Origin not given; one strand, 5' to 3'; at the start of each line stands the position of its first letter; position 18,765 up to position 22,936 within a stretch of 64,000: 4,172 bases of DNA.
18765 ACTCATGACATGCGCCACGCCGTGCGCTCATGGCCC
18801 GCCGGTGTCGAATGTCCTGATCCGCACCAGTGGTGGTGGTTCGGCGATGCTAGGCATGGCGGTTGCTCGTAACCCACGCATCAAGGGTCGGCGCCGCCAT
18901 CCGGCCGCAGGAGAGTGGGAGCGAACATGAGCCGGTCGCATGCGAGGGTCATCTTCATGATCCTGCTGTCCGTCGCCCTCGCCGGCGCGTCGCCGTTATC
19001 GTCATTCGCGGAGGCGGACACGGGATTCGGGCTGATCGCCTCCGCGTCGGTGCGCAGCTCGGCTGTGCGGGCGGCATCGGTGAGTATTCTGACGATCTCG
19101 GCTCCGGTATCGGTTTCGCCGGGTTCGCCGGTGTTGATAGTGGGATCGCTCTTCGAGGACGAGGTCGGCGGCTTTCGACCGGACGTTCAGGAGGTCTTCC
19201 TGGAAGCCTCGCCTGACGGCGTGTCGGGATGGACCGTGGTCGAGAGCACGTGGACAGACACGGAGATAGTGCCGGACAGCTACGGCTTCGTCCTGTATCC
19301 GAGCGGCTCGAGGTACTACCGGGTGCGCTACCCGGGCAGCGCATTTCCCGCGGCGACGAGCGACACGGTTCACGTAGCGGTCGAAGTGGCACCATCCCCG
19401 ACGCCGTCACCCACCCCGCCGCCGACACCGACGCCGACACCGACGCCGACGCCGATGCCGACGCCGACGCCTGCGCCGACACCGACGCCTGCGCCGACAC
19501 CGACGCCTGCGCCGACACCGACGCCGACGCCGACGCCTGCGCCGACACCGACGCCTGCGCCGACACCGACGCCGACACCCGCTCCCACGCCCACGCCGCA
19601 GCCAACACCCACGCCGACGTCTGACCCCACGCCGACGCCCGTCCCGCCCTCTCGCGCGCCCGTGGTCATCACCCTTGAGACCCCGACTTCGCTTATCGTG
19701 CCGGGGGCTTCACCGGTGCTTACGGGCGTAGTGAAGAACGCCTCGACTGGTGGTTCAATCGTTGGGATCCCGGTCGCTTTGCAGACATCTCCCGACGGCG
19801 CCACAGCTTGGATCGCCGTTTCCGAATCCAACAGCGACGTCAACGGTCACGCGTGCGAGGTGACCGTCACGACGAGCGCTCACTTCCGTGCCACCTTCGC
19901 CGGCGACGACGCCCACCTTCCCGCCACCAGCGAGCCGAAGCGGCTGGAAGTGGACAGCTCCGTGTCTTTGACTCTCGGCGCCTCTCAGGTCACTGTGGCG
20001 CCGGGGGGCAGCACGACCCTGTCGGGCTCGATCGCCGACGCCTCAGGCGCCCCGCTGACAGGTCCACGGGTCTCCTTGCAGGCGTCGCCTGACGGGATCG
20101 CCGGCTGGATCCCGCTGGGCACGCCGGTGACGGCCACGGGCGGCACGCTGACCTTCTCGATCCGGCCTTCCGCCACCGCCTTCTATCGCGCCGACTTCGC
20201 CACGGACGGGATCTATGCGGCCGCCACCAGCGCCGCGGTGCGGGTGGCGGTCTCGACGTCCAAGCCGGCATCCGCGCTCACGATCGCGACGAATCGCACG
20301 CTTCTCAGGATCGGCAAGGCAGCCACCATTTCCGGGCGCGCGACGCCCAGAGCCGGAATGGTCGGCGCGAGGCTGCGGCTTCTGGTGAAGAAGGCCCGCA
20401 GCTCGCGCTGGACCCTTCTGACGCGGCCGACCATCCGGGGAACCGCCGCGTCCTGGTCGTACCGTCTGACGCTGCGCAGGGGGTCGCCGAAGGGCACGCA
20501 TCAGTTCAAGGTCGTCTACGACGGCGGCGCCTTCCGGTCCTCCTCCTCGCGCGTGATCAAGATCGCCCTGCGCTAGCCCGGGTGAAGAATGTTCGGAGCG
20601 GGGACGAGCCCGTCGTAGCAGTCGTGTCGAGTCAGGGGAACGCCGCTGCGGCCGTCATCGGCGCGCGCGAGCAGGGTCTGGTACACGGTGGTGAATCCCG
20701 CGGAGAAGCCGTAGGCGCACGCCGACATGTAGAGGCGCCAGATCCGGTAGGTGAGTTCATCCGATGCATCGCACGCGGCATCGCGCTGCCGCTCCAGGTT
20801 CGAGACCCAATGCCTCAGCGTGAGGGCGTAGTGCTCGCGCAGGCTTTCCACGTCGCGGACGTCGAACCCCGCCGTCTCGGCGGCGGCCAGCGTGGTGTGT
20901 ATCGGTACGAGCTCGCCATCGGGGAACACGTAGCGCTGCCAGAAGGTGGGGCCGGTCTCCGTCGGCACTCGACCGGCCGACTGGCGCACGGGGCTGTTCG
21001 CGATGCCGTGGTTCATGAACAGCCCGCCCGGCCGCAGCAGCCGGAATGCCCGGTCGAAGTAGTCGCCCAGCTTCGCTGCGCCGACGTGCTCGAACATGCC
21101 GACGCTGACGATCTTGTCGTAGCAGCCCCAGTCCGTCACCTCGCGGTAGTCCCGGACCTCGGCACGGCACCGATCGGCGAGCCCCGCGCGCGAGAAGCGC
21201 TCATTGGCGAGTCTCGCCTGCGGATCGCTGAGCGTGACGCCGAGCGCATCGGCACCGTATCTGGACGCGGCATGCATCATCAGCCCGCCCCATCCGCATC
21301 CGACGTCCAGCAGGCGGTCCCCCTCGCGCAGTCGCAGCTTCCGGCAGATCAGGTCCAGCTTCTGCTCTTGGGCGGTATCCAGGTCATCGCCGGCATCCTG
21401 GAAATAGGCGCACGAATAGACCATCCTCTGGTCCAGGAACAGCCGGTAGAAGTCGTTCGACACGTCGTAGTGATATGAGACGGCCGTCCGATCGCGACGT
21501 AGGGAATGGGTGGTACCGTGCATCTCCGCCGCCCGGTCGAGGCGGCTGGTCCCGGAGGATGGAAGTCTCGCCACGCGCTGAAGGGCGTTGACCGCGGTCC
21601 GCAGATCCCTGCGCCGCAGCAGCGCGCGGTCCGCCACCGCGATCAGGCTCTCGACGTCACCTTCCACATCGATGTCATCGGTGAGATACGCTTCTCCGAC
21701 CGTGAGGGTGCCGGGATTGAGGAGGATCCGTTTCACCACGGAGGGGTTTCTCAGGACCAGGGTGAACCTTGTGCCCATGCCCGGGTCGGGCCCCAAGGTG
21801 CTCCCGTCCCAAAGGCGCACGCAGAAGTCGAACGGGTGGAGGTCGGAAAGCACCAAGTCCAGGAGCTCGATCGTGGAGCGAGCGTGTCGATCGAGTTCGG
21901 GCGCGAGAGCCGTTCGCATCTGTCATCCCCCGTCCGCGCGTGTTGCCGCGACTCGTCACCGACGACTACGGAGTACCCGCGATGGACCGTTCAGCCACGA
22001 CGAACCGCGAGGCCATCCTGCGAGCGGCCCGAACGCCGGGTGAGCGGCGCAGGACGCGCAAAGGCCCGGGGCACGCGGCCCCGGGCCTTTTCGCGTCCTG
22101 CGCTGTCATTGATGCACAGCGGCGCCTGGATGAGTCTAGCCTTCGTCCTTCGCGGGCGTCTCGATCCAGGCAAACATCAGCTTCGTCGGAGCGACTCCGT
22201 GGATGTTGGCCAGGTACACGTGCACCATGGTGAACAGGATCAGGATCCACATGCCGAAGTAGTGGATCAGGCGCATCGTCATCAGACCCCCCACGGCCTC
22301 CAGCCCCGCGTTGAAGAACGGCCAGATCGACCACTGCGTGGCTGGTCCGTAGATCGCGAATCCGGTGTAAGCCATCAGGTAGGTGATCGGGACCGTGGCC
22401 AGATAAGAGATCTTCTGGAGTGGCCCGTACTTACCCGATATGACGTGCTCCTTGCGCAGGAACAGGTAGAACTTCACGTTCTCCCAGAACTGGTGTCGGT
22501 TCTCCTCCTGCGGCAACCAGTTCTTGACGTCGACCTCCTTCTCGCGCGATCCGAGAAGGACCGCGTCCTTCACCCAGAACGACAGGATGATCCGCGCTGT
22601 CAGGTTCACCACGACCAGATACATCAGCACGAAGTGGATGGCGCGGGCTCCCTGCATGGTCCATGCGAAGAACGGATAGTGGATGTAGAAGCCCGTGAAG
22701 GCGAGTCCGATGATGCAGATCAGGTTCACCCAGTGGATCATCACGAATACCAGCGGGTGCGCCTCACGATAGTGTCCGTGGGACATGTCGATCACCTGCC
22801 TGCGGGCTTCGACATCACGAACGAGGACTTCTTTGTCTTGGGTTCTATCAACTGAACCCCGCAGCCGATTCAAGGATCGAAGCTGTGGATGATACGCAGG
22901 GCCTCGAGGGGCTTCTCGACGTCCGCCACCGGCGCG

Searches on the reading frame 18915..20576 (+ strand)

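Call 7: search_protein_families(library=pfam, proteins=[window:18915-20576:+])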
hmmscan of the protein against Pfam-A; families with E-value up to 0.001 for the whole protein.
window:18915-20576:+ (553 aa): 1 family
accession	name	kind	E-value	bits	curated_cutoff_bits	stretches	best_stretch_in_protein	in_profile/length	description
PF16640.11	Big_3_5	-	2e-06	28.7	35.5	0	356-446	3-87/88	Bacterial Ig-like domain (group 3)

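Call 15: search_protein_families(library=ncbifam, proteins=[window:18915-20576:+])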
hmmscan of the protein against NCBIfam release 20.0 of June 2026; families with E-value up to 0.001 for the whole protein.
window:18915-20576:+ (553 aa): 0 families

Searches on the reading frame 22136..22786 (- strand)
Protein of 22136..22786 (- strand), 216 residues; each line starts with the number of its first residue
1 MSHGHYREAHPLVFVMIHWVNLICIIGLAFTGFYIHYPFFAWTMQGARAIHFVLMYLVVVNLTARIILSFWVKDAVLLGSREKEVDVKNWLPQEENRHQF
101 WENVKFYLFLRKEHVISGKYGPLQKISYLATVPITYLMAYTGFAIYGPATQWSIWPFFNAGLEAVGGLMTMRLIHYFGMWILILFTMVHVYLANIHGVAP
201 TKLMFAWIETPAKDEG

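Call 7: search_protein_families(library=pfam, proteins=[window:22136-22786:-])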
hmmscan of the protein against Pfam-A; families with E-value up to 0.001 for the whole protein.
window:22136-22786:- (216 aa): 2 families
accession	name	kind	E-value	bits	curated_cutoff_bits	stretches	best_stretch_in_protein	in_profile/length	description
PF01292.26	Ni_hydr_CYTB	-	3.9e-26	92.4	30.1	1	10-199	2-168/179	Prokaryotic cytochrome b561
PF14358.11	DUF4405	-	5.2e-05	24.1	26.7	0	17-60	2-56/66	Domain of unknown function (DUF4405)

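Call 15: search_protein_families(library=ncbifam, proteins=[window:22136-22786:-])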
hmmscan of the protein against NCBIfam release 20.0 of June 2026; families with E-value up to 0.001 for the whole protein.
window:22136-22786:- (216 aa): 3 families
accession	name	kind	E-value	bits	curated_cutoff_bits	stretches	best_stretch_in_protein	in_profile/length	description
TIGR02125.1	CytB-hydogenase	equivalog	2.6e-33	115.3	121.5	1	14-199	7-194/212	Ni/Fe-hydrogenase, b-type cytochrome subunit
NF007551.0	PRK10171.1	equivalog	1.4e-10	41.2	442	1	15-194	19-203/235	Ni/Fe-hydrogenase b-type cytochrome subunit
TIGR01583.1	formate-DH-gamm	equivalog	0.00035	20.6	115.85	0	16-194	11-170/204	formate dehydrogenase subunit gamma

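Call 46: find_encoding_contigs(protein=window:22139-22786:-, flank=2000, max_places=3)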
Protein window:22139-22786:- (216 aa): no gene with exactly this product is on record in the collection.
